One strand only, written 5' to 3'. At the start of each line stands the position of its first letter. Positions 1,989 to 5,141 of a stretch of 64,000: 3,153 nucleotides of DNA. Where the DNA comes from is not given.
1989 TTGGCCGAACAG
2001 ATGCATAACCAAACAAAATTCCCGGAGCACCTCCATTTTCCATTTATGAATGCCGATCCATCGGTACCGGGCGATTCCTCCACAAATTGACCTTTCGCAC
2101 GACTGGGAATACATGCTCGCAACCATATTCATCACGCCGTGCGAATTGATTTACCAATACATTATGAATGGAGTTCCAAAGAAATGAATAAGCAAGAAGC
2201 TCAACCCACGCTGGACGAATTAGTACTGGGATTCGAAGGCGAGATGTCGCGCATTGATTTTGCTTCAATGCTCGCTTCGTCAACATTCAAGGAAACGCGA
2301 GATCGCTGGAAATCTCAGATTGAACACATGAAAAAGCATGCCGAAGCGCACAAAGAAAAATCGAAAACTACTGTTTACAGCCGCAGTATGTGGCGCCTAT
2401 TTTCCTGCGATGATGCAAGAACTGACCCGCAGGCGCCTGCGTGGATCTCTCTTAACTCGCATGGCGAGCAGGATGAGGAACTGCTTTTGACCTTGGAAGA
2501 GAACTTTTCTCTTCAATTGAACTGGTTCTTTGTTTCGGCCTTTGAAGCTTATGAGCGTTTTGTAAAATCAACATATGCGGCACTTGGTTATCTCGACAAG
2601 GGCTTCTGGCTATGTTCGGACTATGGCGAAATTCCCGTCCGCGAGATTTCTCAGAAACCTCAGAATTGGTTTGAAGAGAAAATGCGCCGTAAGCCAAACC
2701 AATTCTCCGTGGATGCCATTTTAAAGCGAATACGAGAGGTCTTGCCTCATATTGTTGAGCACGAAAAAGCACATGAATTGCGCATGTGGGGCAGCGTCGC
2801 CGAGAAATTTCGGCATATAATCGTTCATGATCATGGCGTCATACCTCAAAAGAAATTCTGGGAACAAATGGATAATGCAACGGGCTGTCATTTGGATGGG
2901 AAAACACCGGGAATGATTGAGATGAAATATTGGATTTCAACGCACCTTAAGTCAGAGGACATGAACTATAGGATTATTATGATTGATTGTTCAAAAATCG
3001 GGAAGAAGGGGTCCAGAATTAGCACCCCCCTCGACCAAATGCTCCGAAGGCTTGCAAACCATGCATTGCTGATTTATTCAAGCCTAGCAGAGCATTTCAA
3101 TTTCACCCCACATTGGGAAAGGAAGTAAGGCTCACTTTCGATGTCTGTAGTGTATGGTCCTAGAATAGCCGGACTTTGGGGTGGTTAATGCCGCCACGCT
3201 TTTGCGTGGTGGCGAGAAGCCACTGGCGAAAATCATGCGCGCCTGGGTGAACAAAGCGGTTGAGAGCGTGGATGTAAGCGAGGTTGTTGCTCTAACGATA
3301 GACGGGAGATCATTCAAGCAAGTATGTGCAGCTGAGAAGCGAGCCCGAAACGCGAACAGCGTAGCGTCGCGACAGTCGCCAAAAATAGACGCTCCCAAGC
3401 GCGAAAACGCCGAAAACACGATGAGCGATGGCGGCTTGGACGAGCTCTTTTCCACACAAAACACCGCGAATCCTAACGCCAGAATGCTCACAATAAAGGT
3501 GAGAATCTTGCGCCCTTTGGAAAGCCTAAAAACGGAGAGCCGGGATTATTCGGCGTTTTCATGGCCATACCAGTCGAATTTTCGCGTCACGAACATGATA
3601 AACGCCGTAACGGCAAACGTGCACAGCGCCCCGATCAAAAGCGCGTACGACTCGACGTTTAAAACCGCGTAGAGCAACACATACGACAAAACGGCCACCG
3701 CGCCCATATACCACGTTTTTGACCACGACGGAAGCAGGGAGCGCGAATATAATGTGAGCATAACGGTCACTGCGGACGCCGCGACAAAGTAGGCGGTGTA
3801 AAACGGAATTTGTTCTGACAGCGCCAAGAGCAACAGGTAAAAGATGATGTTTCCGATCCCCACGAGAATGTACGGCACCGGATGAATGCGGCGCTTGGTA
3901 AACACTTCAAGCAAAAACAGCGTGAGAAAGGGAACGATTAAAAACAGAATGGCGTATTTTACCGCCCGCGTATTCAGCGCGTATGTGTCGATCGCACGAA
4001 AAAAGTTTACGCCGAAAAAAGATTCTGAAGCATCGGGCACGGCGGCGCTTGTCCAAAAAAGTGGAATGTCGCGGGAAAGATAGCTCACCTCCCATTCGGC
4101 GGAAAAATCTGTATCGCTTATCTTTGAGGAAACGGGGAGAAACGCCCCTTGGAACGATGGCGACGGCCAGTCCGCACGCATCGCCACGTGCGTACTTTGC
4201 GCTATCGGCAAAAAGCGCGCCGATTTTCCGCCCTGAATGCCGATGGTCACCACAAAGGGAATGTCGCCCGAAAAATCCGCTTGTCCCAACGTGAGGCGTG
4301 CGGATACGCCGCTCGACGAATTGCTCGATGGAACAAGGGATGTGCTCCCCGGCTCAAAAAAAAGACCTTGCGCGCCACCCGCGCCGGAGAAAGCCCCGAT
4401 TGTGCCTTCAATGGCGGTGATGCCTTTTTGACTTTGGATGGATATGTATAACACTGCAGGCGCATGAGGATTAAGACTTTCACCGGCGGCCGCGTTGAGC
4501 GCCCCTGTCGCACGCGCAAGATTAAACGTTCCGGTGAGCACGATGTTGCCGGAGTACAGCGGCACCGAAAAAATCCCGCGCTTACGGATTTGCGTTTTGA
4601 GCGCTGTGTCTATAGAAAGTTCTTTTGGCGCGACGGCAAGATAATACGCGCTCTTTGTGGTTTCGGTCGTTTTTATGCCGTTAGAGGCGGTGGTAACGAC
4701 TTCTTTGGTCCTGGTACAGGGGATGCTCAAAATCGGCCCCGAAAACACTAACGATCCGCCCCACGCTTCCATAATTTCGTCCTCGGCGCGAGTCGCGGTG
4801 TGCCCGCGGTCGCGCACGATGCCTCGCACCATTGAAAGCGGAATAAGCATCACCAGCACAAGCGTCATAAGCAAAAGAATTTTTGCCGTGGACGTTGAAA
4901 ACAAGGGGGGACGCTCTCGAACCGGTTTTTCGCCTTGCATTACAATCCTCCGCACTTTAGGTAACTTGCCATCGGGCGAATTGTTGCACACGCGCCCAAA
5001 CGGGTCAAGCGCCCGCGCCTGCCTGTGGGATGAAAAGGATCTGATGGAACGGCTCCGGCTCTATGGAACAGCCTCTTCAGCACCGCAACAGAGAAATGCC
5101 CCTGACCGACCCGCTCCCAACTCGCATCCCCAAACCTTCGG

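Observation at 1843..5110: Island 1 at tRNA-Val: an AT-rich 329-aa orphan with faint HEPN/Abi-like motifs next to a laterally acquired creD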

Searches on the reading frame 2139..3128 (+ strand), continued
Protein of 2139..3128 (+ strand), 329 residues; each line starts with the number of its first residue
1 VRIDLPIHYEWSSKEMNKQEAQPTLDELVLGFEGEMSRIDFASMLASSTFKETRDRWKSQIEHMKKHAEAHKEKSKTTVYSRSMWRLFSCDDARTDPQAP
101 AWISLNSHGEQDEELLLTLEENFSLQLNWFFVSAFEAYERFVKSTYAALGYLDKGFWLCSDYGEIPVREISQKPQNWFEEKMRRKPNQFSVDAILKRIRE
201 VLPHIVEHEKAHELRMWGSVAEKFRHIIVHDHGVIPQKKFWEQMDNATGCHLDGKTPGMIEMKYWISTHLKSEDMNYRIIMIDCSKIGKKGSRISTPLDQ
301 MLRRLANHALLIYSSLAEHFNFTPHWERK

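Call 79: find_encoding_contigs(protein=P0162, flank=10000, max_places=3)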
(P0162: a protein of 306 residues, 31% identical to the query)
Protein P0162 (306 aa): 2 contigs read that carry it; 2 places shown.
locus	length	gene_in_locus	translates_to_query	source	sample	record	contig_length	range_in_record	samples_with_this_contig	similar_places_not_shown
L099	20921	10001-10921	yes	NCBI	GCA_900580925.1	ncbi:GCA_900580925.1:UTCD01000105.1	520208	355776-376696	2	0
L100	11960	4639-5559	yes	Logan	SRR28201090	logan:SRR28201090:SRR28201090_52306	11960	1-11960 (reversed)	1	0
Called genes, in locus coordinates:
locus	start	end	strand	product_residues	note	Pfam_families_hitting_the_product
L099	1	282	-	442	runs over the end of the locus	-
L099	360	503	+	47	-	-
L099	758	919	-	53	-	-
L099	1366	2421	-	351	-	PF04055:Radical_SAM, PF13353:Fer4_12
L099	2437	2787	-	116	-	-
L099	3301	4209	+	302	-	PF00264:Tyrosinase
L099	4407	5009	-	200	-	PF13643:DUF4145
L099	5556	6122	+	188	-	-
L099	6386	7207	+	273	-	-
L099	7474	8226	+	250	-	PF11185:DUF2971 (weak)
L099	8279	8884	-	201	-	-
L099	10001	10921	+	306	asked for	-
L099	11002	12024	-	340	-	-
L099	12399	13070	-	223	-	-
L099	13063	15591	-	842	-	PF13009:Integrase_2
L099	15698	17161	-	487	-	PF00589:Phage_integrase (faint)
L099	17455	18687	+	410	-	PF01645:Glu_synthase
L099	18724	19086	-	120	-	-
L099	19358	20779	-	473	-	PF00324:AA_permease, PF13520:AA_permease_2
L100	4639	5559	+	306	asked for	-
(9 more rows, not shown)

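Call 96: search_protein_families(library=phrogs, proteins=[window:2184-3128:+, L015:6686-7600:+, L004:2487-3086:+, P0158, P0166, P0053, P0006], max_evalue=0.01)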
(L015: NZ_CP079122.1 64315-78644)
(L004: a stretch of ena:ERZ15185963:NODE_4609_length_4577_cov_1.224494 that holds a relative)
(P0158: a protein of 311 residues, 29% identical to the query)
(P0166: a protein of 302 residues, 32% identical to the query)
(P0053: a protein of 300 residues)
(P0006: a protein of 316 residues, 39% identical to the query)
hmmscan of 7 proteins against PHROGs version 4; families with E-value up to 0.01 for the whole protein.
window:2184-3128:+ (314 aa): 1 family
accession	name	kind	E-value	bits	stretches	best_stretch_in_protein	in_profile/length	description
phrog_35492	-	unknown function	0.00065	20.2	1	110-225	106-222/302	-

L015:6686-7600:+ (304 aa): 1 family
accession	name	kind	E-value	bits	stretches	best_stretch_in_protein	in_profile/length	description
phrog_35492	-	unknown function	5.1e-58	197.9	1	8-301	9-299/302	-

L004:2487-3086:+ (199 aa): 0 families

P0158 (311 aa): 1 family
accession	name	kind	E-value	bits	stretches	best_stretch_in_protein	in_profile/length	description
phrog_35492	-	unknown function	1.5e-26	94.6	1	80-289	87-294/302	-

P0166 (302 aa): 1 family
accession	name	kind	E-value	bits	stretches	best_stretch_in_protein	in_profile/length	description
phrog_35492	-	unknown function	1.3e-28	101.3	1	72-265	81-270/302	-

P0053 (300 aa): 1 family
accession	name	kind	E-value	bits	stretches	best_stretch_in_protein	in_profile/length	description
phrog_35492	-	unknown function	2.5e-29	103.7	1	66-296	74-300/302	-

P0006 (316 aa): 1 family
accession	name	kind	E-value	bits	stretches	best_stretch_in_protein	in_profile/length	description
phrog_35492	-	unknown function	5e-09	37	1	105-223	104-220/302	-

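Call 104: find_related_loci(query=A1, collection=viral_contigs, flank=8000)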
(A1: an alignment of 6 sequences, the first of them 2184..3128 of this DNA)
Query A1 (314 aa) in viral_contigs; peptide patterns used: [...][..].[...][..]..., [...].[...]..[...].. (x = any residue, [..] = any of these).
56 stretches matched a pattern, but none encodes a relative of the query by tblastn (E <= 1e-3).

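Call 105: find_related_loci(query=L015:6686-7600:+, collection=viral_contigs, flank=6000)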
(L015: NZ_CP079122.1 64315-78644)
Query L015:6686-7600:+ (304 aa) in viral_contigs; peptide patterns used: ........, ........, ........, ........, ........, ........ (x = any residue, [..] = any of these).
14 stretches matched a pattern; 10 encode a relative of the query (tblastn E <= 1e-3); 9 distinct loci.
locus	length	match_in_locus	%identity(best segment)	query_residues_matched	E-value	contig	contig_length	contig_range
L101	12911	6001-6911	97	1-304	4e-174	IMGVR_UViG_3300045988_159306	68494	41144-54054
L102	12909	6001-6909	80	1-303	1e-166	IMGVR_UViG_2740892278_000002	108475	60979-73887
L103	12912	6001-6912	97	1-304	0e+0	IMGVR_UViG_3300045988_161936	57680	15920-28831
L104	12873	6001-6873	39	8-301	2e-58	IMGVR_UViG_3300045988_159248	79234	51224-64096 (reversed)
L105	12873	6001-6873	39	8-301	2e-58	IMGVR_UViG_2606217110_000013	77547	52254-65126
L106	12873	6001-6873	39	8-301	2e-58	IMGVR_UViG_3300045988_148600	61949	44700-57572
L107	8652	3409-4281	38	8-301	4e-57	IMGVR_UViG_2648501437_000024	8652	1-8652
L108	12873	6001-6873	38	8-301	4e-57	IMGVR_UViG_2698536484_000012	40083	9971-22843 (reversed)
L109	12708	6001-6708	38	66-304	4e-50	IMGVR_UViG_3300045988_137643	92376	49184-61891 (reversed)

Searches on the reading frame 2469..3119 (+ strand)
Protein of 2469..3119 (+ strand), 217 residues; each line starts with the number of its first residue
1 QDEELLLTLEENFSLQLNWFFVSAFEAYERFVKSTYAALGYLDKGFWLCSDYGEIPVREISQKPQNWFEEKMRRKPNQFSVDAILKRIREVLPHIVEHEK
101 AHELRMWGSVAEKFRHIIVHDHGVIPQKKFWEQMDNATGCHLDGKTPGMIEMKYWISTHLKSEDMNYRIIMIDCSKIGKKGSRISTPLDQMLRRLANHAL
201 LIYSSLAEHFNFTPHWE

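Call 116: search_solved_structures(query=A6, max_evalue=10, show_alignments=5)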
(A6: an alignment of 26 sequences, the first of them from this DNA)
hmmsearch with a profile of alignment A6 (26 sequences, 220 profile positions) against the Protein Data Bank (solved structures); distinct sequences matched with E-value up to 10: 1.
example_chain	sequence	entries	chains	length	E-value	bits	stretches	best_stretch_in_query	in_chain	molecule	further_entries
3i3l_A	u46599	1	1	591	0.039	16.9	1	21-94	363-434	Alkylhalidase CmlS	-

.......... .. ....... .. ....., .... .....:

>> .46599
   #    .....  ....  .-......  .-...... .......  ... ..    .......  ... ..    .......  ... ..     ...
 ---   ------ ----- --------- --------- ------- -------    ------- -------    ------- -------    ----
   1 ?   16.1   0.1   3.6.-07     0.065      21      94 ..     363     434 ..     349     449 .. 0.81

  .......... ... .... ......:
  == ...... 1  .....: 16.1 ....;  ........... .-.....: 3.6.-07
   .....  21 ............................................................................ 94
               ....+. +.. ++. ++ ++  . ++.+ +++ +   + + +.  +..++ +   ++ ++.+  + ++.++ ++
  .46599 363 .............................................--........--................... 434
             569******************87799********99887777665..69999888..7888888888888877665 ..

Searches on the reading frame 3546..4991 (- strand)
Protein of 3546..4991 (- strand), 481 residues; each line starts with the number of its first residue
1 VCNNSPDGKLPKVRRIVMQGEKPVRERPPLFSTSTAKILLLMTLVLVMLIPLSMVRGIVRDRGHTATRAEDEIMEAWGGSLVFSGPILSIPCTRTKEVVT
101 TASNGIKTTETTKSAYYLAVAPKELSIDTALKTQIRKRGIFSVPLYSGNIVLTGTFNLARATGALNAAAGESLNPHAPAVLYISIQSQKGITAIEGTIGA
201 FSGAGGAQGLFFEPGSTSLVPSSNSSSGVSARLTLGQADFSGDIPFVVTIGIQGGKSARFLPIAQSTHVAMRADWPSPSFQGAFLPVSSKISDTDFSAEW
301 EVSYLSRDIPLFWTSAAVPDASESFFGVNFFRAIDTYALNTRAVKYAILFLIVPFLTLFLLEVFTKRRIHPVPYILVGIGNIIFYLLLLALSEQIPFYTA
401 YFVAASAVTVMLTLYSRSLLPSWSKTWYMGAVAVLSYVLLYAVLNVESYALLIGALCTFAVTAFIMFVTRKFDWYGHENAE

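Call 4: search_protein_families(library=pfam, proteins=[window:3546-4991:-], max_evalue=1)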
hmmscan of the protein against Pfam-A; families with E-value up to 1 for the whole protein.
window:3546-4991:- (481 aa): 1 family
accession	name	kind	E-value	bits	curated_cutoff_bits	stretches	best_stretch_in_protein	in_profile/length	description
PF06123.17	CreD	-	6.9e-124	414.4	23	1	35-475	3-428/428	Inner membrane protein CreD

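Call 5: search_protein_families(library=padloc, proteins=[window:3546-4991:-], max_evalue=1)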
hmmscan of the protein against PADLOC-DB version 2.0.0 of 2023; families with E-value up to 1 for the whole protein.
window:3546-4991:- (481 aa): 0 families

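Call 6: search_protein_families(library=ncbifam, proteins=[window:3546-4991:-], max_evalue=1)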
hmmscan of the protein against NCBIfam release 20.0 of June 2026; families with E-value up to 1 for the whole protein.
window:3546-4991:- (481 aa): 1 family
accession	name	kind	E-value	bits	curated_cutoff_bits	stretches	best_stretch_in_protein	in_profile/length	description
NF008712.1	PRK11715.1-1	equivalog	1.1e-124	416.6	275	1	34-475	3-428/429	cell envelope integrity protein CreD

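Call 50: find_homologous_proteins(query=window:3546-4991:-, max_evalue=1e-20)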
Query window:3546-4991:- (481 aa): 610 proteins with E <= 1e-20 among 8000 candidates; the best 120 are listed.
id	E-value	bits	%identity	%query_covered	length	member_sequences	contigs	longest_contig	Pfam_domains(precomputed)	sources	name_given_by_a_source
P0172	0.0e+0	1011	100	96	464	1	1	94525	PF06123.18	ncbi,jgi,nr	ncbi:MAG: cell envelope integrity protein CreD [Verrucomicrobiota bacterium]|jgi:inner membrane prot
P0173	4.7e-188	644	66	95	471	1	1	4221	PF06123.18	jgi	jgi:inner membrane protein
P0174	1.1e-152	527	56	95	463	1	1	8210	PF06123.18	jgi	jgi:inner membrane protein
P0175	2.3e-152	526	58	89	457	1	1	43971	PF06123.18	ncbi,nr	ncbi:cell envelope integrity protein CreD [Spirochaetia bacterium]|nr:cell envelope integrity protei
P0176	2.8e-152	526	57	88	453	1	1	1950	PF06123.18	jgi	jgi:inner membrane protein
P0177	3.7e-152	525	58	89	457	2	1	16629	PF06123.18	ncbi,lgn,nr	ncbi:cell envelope integrity protein CreD [Spirochaetia bacterium]|nr:cell envelope integrity protei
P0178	3.7e-152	525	57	88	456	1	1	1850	PF06123.18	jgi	jgi:inner membrane protein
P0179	7.1e-152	525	57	89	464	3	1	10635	PF06123.18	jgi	jgi:inner membrane protein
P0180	1.0e-151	524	58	89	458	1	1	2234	PF06123.18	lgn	-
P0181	1.1e-151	524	59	88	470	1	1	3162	PF06123.18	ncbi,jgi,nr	ncbi:MAG: cell envelope integrity protein CreD [Spirochaetaceae bacterium]|jgi:inner membrane protei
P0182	2.1e-151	523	55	89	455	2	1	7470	PF06123.18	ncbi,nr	ncbi:MAG: cell envelope integrity protein CreD [Treponema sp.]|nr:cell envelope integrity protein Cr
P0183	4.3e-151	522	58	89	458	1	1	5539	PF06123.18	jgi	jgi:inner membrane protein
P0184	4.8e-151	522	57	89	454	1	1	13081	PF06123.18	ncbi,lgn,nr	ncbi:cell envelope integrity protein CreD [Spirochaetia bacterium]|nr:cell envelope integrity protei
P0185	5.2e-151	522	57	89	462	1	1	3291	PF06123.18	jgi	jgi:inner membrane protein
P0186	8.8e-151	521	56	89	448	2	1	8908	PF06123.18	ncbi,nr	ncbi:MAG: cell envelope integrity protein CreD [Treponema sp.]|nr:cell envelope integrity protein Cr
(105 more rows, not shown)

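Call 51: find_encoding_contigs(protein=P0173, flank=10000, max_places=3)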
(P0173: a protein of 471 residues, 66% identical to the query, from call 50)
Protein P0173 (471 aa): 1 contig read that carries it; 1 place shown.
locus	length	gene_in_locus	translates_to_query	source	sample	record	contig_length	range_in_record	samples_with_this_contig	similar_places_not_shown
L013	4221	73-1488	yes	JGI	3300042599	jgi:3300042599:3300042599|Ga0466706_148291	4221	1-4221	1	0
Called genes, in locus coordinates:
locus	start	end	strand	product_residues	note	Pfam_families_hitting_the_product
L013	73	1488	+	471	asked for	PF06123:CreD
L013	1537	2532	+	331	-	PF00579:tRNA-synt_1b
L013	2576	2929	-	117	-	PF13560:HTH_31, PF12844:HTH_19, PF01381:HTH_3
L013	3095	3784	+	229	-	-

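Call 52: find_encoding_contigs(protein=P0174, flank=10000, max_places=3)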
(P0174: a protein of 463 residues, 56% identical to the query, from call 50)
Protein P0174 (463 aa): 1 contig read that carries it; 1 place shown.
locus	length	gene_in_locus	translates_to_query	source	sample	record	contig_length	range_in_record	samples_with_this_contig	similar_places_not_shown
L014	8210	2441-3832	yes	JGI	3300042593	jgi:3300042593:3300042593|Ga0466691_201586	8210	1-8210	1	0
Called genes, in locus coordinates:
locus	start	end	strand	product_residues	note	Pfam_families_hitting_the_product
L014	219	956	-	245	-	-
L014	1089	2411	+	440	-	PF00977:His_biosynth, PF01502:PRA-CH, PF01503:PRA-PH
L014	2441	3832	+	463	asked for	PF06123:CreD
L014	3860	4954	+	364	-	PF00155:Aminotran_1_2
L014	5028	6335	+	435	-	PF00815:Histidinol_dh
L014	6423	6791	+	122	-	PF06296:RelE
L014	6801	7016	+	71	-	-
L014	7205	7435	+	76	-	-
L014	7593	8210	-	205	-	?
